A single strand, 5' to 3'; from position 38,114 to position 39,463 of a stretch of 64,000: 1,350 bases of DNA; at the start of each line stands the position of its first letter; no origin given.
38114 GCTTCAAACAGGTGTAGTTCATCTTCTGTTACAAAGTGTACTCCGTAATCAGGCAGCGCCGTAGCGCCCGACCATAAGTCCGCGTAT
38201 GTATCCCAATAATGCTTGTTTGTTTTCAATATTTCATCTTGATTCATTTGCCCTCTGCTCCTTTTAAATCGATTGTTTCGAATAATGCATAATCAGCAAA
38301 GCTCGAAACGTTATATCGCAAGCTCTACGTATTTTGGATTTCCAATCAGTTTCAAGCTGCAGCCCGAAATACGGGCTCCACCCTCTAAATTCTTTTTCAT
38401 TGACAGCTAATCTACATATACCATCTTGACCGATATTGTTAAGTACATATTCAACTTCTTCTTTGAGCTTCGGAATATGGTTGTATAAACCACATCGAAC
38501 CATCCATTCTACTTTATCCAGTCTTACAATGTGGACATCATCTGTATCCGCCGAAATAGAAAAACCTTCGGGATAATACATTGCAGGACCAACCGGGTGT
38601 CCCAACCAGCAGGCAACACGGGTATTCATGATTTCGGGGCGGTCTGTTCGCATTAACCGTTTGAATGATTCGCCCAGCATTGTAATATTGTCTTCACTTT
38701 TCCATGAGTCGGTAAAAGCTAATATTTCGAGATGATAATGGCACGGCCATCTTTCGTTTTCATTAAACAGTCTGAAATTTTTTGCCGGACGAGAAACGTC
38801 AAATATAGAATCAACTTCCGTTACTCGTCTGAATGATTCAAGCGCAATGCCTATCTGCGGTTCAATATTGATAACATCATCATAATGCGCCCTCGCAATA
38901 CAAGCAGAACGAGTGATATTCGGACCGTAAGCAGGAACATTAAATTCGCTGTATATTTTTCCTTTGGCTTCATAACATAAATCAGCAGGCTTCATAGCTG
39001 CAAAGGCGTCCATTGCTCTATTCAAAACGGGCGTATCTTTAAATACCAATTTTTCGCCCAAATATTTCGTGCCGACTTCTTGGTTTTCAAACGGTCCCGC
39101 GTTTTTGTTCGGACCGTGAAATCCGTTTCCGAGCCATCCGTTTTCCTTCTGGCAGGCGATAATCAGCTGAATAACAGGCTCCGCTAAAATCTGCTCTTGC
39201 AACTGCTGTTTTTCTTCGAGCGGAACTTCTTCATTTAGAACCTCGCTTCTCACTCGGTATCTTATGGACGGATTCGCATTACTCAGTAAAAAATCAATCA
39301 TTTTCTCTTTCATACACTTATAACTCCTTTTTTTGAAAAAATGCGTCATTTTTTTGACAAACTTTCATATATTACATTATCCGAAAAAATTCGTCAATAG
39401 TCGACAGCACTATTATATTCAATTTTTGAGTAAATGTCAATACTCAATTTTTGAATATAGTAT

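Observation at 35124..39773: Mobile-element-flanked islet: two diverged paralogs of an unrecognised ~360-aa protein bracket a SAM-methyltransferase and an HExxH protein, next to an XRE regulator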

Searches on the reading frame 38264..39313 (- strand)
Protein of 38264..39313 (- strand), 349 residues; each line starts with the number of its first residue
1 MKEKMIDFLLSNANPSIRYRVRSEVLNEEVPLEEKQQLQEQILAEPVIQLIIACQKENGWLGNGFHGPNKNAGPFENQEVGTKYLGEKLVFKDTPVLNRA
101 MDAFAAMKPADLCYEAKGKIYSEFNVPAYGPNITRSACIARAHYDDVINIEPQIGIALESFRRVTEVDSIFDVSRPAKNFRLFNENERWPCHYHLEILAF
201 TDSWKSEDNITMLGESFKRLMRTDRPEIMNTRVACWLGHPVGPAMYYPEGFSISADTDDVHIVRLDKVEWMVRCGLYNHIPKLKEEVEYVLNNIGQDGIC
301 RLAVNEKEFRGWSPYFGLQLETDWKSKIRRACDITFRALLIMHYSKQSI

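Call 3: search_protein_families(library=pfam, proteins=[window:38264-39313:-], max_evalue=1)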
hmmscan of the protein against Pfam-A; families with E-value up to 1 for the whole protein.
window:38264-39313:- (349 aa): 0 families

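Call 4: search_protein_families(library=ncbifam, proteins=[window:38264-39313:-], max_evalue=1)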
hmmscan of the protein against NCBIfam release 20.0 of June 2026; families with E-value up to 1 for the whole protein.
window:38264-39313:- (349 aa): 0 families

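Call 6: search_protein_families(library=padloc, proteins=[window:38264-39313:-], max_evalue=1)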
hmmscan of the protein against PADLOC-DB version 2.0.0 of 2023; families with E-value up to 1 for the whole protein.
window:38264-39313:- (349 aa): 0 families

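Call 7: search_protein_families(library=phrogs, proteins=[window:38264-39313:-], max_evalue=1)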
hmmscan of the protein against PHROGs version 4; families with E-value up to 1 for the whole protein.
window:38264-39313:- (349 aa): 0 families

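Call 11: find_homologous_proteins(query=window:38264-39313:-)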
Query window:38264-39313:- (349 aa): 494 proteins with E <= 0.001 among 1146 candidates; the best 120 are listed.
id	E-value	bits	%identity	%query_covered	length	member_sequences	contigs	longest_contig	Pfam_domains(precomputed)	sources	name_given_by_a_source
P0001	5.2e-241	817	100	100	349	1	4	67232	-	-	-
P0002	2.3e-188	644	79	100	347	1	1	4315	-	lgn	-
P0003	5.5e-185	633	76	99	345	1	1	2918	-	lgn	-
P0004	4.1e-184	630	78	99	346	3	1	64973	-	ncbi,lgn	-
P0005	2.7e-183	627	76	99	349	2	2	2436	-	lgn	-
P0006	2.8e-183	627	75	99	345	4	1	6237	-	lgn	-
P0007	1.4e-179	615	75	99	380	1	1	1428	-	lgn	-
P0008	2.4e-176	604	73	99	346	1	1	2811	-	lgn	-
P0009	5.2e-156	537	66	99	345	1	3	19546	-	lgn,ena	-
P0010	2.7e-154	532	65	99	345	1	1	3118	-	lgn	-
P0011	1.7e-152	526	85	75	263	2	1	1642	-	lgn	-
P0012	8.3e-152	523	63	99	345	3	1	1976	-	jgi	-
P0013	5.8e-151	521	64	99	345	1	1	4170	-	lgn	-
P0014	1.1e-150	520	65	98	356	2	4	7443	-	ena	-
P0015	2.3e-149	515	62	99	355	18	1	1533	-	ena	-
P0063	1.5e-139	483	60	99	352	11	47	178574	-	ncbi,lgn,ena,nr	ncbi:MAG: hypothetical protein K2P87_09725 [Lachnospiraceae bacterium]|nr:hypothetical protein [Lach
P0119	1.5e-132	460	58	98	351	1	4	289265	-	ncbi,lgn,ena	-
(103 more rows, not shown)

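Call 20: find_encoding_contigs(protein=P0004, flank=8000, max_places=3)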
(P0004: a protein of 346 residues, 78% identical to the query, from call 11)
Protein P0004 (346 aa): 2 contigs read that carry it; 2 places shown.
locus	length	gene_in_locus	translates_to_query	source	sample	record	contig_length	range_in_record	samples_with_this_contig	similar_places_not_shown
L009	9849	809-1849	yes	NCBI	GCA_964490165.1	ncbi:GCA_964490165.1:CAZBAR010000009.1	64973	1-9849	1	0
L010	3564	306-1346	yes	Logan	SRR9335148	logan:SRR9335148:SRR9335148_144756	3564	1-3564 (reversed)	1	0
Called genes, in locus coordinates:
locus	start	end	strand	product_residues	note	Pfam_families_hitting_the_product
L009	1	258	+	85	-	?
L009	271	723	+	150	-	PF10387:DUF2442, PF20038:HTH_59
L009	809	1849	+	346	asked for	-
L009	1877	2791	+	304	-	PF00248:Aldo_ket_red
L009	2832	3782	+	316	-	PF01745:IPT, PF01715:IPPT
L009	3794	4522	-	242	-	PF19700:DUF6198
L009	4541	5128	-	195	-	PF01381:HTH_3, PF12844:HTH_19, PF13560:HTH_31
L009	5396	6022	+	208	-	-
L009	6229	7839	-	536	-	PF04542:Sigma70_r2, PF04545:Sigma70_r4 (faint)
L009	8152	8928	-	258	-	PF02567:PhzC-PhzF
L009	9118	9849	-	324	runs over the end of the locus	PF13472:Lipase_GDSL_2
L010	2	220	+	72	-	?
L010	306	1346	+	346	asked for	-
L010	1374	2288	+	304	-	PF00248:Aldo_ket_red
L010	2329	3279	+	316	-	PF01745:IPT, PF01715:IPPT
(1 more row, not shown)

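Call 21: find_encoding_contigs(protein=P0063, flank=8000, max_places=4)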
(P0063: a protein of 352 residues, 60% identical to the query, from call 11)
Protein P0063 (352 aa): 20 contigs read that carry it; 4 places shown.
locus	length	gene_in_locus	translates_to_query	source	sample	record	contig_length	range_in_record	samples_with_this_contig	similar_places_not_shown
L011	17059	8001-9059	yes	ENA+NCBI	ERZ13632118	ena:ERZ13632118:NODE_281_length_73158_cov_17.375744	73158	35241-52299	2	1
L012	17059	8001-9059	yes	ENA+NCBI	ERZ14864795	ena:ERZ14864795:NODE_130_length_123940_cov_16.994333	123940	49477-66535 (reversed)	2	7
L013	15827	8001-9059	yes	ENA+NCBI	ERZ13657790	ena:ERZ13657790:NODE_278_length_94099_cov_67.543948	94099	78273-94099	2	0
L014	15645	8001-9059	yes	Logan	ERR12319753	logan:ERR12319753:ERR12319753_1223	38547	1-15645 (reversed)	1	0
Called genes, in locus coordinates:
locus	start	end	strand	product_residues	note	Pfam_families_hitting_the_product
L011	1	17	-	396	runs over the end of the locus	PF00438:S-AdoMet_synt_N, PF02772:S-AdoMet_synt_M, PF02773:S-AdoMet_synt_C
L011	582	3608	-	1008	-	PF00512:HisKA, PF02518:HATPase_c, PF00072:Response_reg, PF01627:Hpt (faint)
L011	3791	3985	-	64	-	PF00403:HMA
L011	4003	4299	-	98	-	PF02583:Trns_repr_metal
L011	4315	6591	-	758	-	PF00403:HMA, PF00122:E1-E2_ATPase, PF00702:Hydrolase, PF08282:Hydrolase_3 (faint)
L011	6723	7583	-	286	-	PF20434:BD-FAE, PF07859:Abhydrolase_3, PF00326:Peptidase_S9 (weak)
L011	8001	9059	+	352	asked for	-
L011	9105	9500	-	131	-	-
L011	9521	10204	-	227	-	PF14229:DUF4332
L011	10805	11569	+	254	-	PF00753:Lactamase_B, PF19583:ODP (weak)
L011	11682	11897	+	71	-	-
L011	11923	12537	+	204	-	PF02353:CMAS, PF13489:Methyltransf_23, PF05891:Methyltransf_PK (weak), PF01209:Ubie_methyltran (weak), PF13847:Methyltransf_31, PF13649:Methyltransf_25, PF08241:Methyltransf_11, PF08242:Methyltransf_12, +2 more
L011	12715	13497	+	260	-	PF02811:PHP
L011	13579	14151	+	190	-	-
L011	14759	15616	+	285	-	PF00165:HTH_AraC (weak), PF12833:HTH_18, PF06445:GyrI-like, PF14526:Cass2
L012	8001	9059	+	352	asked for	-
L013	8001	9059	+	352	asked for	-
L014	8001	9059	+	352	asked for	-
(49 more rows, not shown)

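Call 22: find_encoding_contigs(protein=P0119, flank=8000, max_places=3)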
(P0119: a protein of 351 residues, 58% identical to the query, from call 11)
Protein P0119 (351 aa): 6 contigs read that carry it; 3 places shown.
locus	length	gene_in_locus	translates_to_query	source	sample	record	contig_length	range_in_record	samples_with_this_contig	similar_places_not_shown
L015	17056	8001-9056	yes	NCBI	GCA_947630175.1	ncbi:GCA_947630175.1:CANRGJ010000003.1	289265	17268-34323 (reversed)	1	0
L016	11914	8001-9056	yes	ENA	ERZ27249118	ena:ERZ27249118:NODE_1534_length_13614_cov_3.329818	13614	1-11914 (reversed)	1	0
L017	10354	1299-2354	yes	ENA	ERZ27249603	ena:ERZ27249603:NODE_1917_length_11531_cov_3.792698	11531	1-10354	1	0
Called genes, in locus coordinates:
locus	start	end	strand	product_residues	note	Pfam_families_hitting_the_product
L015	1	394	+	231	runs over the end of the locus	PF00072:Response_reg, PF00486:Trans_reg_C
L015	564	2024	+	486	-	PF00672:HAMP, PF00512:HisKA, PF02518:HATPase_c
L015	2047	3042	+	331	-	PF07136:DUF1385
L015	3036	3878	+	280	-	PF17827:PrmC_N, PF03602:Cons_hypoth95 (weak), PF05175:MTS (weak), PF06325:PrmA (weak), PF02475:TRM5-TYW2_MTfase, PF09445:Methyltransf_15 (weak), PF13847:Methyltransf_31 (weak)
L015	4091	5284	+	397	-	PF00154:RecA_N, PF08423:Rad51 (weak), PF06745:ATPase (weak), PF27531:MT3502_N (faint), PF21096:RecA_C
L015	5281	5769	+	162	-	PF21982:RecX_HTH1 (faint), PF02631:RecX_HTH2, PF21981:RecX_HTH3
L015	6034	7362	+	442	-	PF00919:UPF0004, PF04055:Radical_SAM, PF18693:TRAM_2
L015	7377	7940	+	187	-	PF01066:CDP-OH_P_transf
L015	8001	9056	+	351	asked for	-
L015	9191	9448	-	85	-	PF06769:YoeB_toxin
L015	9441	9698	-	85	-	PF02604:PhdYeFM_antitox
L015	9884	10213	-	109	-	-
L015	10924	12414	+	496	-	PF02096:60KD_IMP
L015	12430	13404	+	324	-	-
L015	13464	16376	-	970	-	PF02687:FtsX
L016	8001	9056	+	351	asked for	-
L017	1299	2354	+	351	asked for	-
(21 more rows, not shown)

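Call 23: predict_structure(alignment_id=A1)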
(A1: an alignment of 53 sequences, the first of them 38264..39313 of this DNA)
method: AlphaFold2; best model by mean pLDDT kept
length: 349 residues; sequences in the alignment: 53
mean_pLDDT: 87.7   pTM: 0.90
mean pLDDT of the five models: 87.7, 87.2, 86.8, 86.7, 86.6
residues with pLDDT >= 90: 236; 70-90: 68; 50-70: 35; < 50: 10
segments of 3 or more residues with pLDDT < 50: 237-243
pLDDT, mean of each block of 10 residues (from residue 1): 97 96 94 92 93 91 66 73 89 87 80 58 65 89 93 94 95 90 86 94 98 98 93 62 71 88 95 98 98 97 89 83 93 98 87
secondary structure, 60 per line:
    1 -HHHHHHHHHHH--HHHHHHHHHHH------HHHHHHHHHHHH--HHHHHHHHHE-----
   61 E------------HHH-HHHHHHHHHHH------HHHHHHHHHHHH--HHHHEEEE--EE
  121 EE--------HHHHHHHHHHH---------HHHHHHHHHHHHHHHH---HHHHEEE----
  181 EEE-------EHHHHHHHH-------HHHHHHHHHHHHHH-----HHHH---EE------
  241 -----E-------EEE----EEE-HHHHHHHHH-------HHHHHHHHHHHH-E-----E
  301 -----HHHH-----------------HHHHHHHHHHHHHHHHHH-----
elements in order: H2-12 H15-25 H32-43 H46-54 H78-88 H95-106 H109-112 E113-116 E119-122 H131-141 H151-166 H170-173 E174-176 E181-183 H192-199 H207-220 H226-229 E254-256 E261-263 H265-273 H281-292 H306-309 H327-344
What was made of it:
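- On Alpha/alpha-toroid fold class: The model has about 13 helices (call 23).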

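Call 27: fold_search(model_id=the predicted structure, library=pdb)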
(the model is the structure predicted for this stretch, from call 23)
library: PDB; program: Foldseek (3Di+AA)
matches with E <= 10: 203; with E <= 0.001: 0
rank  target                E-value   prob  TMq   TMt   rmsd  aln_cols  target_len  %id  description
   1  7voo_A                3.6e-02  0.91  0.34  0.13  10.6       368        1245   10  Induced alpha-2-macroglobulin monomer (released 2022-10-19)
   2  7o7n_A                7.0e-02  0.91  0.27  0.09   9.4       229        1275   12  (h-alpha2M)4 semiactivated I state (released 2022-04-13)
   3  8uin_B                1.2e-01  0.80  0.35  0.17   9.9       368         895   12  Structure of the C3bBb-albicin complex (released 2024-05-08)
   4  4xuv_B                1.2e-01  0.63  0.34  0.35  10.7       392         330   11  Crystal structure of a glycoside hydrolase family 105 (GH105) enzyme from Thielavia terrestris (released 2015-02-11)
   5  4d4b_A                1.3e-01  0.72  0.32  0.33   9.2       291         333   10  The catalytic domain, BcGH76, of Bacillus circulans Aman6 in complex with MSMSMe (released 2015-03-25)
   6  9r4k                  1.8e-01  0.63  0.38  0.37  11.7       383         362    9  Crystal structure of CtGH76 from Chaetomium thermophilum (released 2025-07-16)
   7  9r4o_A                2.0e-01  0.51  0.36  0.35  11.5       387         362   11  Crystal structure of inactive (D163N) variant CtGH76 from Chaetomium thermophilum in complex with alpha-1,6-mannobiose (released 2025-07-16)
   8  6rur_B                2.5e-01  0.69  0.36  0.17   9.0       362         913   12  Structure of the SCIN stabilized C3bBb convertase bound to properdin (released 2019-08-21)
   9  7q1y_A                3.3e-01  0.66  0.26  0.08   8.6       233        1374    9  X-ray structure of human A2ML1 (released 2022-04-20)
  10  6tav_C                3.5e-01  0.51  0.34  0.13  10.3       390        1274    9  Crystal structure of endopeptidase-induced alpha2-macroglobulin (released 2021-05-12)
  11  7s63_A                3.6e-01  0.51  0.26  0.09  10.4       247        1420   10  Native-form oocyte/egg Alpha-2-Macroglobulin (A2Moo) tetramer (released 2022-01-05)
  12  4d4a_A                3.6e-01  0.38  0.28  0.29   9.3       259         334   10  Structure of the catalytic domain (BcGH76) of the Bacillus circulans GH76 alpha mannanase, Aman6. (released 2015-03-25)
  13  3t33                  3.6e-01  0.38  0.34  0.30  11.2       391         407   14  Crystal Structure of Arabidopsis GCR2 (released 2013-04-17)
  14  4boj_B                4.0e-01  0.44  0.37  0.38   9.5       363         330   12  Crystal structure of Bacillus circulans TN-31 Aman6 in complex with mannobiose (released 2014-05-28)
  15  1ut9                  4.0e-01  0.35  0.31  0.21  11.8       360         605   10  Structural Basis for the Exocellulase Activity of the Cellobiohydrolase CbhA from C. thermocellum (released 2004-02-12)
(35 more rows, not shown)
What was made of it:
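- On Alpha/alpha-toroid fold class: Almost all top hits are toroids, but the best E is 0.036, TM 0.34-0.39 and rmsd about 9-11 A (call 27).
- (8) Fold: A has pLDDT 87.7 and almost all its top PDB hits are toroids (calls 23, 27). LanC-like GCR2 (3t33) and prenyltransferase beta subunits are among the fold hits (call 27).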

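Call 32: search_solved_structures(query=A1, max_evalue=10)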
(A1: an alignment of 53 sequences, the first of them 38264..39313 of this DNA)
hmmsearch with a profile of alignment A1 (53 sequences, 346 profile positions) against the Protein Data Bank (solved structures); distinct sequences matched with E-value up to 10: 7.
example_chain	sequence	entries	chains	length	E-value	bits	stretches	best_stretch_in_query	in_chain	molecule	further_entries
5iww_D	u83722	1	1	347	0.076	14.9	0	206-313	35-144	PLS9-PPR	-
4pfh_A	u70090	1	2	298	0.1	14.5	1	144-202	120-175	D-tagatose 3-epimerase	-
4q7i_A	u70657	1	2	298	0.1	14.4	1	144-201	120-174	D-tagatose 3-epimerase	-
4pgl_A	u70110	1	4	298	0.31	12.9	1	144-201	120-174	D-tagatose 3-epimerase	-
9sob_A8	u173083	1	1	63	0.36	12.7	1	289-328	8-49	Nuclear pore complex protein NUP93A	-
2ou4_A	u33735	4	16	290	1.7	10.4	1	144-202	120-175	D-tagatose 3-epimerase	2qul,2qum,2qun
4xsl_A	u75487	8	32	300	1.8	10.3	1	144-202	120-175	D-tagatose 3-epimerase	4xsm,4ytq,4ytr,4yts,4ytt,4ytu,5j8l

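Call 34: find_encoding_contigs(protein=P0001, flank=10000, max_places=4)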
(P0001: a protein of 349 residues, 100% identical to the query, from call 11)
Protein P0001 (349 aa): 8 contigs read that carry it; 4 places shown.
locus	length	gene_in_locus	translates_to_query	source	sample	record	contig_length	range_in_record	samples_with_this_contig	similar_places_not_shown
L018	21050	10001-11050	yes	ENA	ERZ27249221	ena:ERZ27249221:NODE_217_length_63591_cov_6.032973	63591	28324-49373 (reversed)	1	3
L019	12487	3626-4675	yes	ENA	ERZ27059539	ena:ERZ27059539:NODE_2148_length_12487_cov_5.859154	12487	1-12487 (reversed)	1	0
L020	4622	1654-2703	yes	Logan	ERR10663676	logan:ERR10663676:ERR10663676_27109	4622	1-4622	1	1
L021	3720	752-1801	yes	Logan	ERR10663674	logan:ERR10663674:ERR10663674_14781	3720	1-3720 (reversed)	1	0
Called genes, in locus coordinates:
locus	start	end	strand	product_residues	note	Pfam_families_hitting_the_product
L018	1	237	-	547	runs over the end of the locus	PF00501:AMP-binding, PF13193:AMP-binding_C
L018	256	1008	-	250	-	PF16227:DUF4886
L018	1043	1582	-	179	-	PF02559:CarD_TRCF_RID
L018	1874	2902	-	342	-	PF00589:Phage_integrase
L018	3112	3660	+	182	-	-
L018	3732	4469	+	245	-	PF01520:Amidase_3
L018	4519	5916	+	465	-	PF18073:Zn_ribbon_LapB, PF13481:AAA_25, PF03796:DnaB_C, PF06745:ATPase, PF13191:AAA_16 (weak), PF23442:DUF7125, PF13541:ChlI, PF05362:Lon_C, +4 more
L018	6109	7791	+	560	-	PF01268:FTHFS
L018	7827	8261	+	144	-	PF02367:TsaE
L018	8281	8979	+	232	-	PF00814:TsaD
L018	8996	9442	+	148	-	PF02502:LacAB_rpiB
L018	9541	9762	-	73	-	PF13560:HTH_31, PF12844:HTH_19, PF01381:HTH_3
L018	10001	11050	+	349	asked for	-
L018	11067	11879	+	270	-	PF01209:Ubie_methyltran (weak), PF13489:Methyltransf_23, PF13649:Methyltransf_25, PF13847:Methyltransf_31, PF08241:Methyltransf_11, PF08242:Methyltransf_12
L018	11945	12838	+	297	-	-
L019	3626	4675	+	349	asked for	-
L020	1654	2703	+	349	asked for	-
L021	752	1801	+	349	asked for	-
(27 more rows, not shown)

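Call 35: find_related_loci(query=A1, collection=genome_contigs, flank=6000)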
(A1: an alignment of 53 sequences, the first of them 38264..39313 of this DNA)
Query A1 (349 aa) in genome_contigs; peptide patterns used: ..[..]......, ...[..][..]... (x = any residue, [..] = any of these).
246 stretches matched a pattern; 143 encode a relative of the query (tblastn E <= 1e-3); the best 80 are kept; 80 distinct loci.
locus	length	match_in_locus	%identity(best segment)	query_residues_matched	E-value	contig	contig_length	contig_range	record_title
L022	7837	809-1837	78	1-345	0e+0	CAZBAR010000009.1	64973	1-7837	MAG TPA_asm: uncultured Lachnospiraceae bacterium isolate SRP199465_co1_385 genome assembly, contig: NODE_781_length_649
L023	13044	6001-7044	63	3-346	7e-153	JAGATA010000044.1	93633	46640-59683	MAG: Clostridia bacterium isolate RGIG8747 Water_deer_Colon-4__c331847, whole genome shotgun sequence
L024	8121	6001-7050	62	1-346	2e-152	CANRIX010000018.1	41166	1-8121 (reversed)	MAG: uncultured Clostridia bacterium isolate Lapin-024__bin47 genome assembly, contig: Lapin-024__NODE_1164_length_41166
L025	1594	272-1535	63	3-345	2e-164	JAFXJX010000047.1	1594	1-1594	MAG: Clostridia bacterium isolate RGIG6482 Sheep_Rectum.Co__c1624537, whole genome shotgun sequence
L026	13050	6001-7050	63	1-347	8e-151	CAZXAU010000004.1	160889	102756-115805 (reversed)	MAG TPA_asm: uncultured Lachnospiraceae bacterium isolate SRP199465_co1_4 genome assembly, contig: NODE_73_length_160889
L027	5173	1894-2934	62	3-345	1e-152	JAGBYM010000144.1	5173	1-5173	MAG: Clostridia bacterium isolate RGIG9562 Yak_Colon-3__c1006877, whole genome shotgun sequence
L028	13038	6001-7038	63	3-344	2e-150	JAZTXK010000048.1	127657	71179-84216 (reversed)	MAG: Eubacteriales bacterium isolate T1900045330_YK20190019.MAGScoT_cleanbin_000010 SGB_6514_k141_2671329, whole genome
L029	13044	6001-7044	63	3-346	5e-150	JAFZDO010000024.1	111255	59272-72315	MAG: Clostridia bacterium isolate RGIG7669 Water_buffalos_Rectum-1__c564989, whole genome shotgun sequence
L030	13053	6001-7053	62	3-349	8e-150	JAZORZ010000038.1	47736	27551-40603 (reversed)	MAG: Eubacteriales bacterium isolate T1900045550_YK20190244.MAGScoT_cleanbin_000007 SGB_7869_k141_1638997, whole genome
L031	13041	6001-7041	62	3-345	7e-149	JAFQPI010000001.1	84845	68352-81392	MAG: Clostridia bacterium isolate RGIG2028 Goat_Colon-1__c5119, whole genome shotgun sequence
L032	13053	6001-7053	62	1-345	1e-148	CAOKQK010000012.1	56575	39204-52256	MAG TPA_asm: uncultured Lachnospiraceae bacterium isolate SRR17684646_bin.65_metawrap_v1.3_MAG genome assembly, contig:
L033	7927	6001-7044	62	4-348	1e-148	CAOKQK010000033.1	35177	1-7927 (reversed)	MAG TPA_asm: uncultured Lachnospiraceae bacterium isolate SRR17684646_bin.65_metawrap_v1.3_MAG genome assembly, contig:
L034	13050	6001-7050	62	1-345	5e-148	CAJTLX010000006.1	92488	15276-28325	MAG TPA_asm: uncultured Lachnospiraceae bacterium isolate MGBC103678 genome assembly, contig: MGBC103678.6, whole genome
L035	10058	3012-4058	62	3-347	1e-147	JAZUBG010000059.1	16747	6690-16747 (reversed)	MAG: Eubacteriales bacterium isolate T1900045317_YK20190006.MAGScoT_cleanbin_000084 SGB_6320_k141_1613789, whole genome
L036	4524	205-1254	62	1-345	8e-150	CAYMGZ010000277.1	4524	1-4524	MAG TPA_asm: uncultured Lachnospiraceae bacterium isolate SRP287540_co1_107 genome assembly, contig: NODE_20948_length_4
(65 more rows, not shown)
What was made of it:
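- Several species carry more than one copy (call 35).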

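Call 53: search_protein_representatives(alignment_id=A1)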
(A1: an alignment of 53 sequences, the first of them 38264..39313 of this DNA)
Query: 53 sequences, 346 profile positions. Proteins with E-value up to 0.001 (for the whole library): 415; up to 1e-10: 226; up to 1e-30: 71. The best 150 are listed.
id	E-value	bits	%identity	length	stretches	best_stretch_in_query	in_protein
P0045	1.7e-178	609.0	-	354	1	1-344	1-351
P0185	5.8e-162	554.6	-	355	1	3-345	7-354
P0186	2.1e-150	516.6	-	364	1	3-344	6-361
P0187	5.3e-150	515.3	-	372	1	2-345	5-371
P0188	1.2e-119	415.5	-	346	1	4-344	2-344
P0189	1.2e-117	408.9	-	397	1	2-260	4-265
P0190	4.7e-103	360.9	-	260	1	2-245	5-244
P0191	5.7e-91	321.2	-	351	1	3-345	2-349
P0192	1.8e-88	312.9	-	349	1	3-344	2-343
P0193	1.2e-79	284.0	-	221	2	2-154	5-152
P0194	1.8e-76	273.5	-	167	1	21-183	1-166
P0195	5.4e-74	265.3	-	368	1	3-345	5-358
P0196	1.3e-71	257.5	-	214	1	1-154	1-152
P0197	6.2e-70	252.0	-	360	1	1-344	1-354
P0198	3.3e-65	236.5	-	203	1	165-344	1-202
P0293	1.0e-22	96.7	-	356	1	1-343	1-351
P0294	1.2e-22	96.4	-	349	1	7-343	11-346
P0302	5.8e-22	94.2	-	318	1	12-343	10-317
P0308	3.7e-21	91.6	-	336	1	5-344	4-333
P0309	4.1e-21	91.4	-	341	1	9-342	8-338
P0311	2.8e-20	88.7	-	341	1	6-342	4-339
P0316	1.3e-19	86.5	-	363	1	7-344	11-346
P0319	3.5e-19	85.1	-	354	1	3-337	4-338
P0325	1.4e-18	83.1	-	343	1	2-344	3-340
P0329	3.4e-18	81.8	-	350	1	3-337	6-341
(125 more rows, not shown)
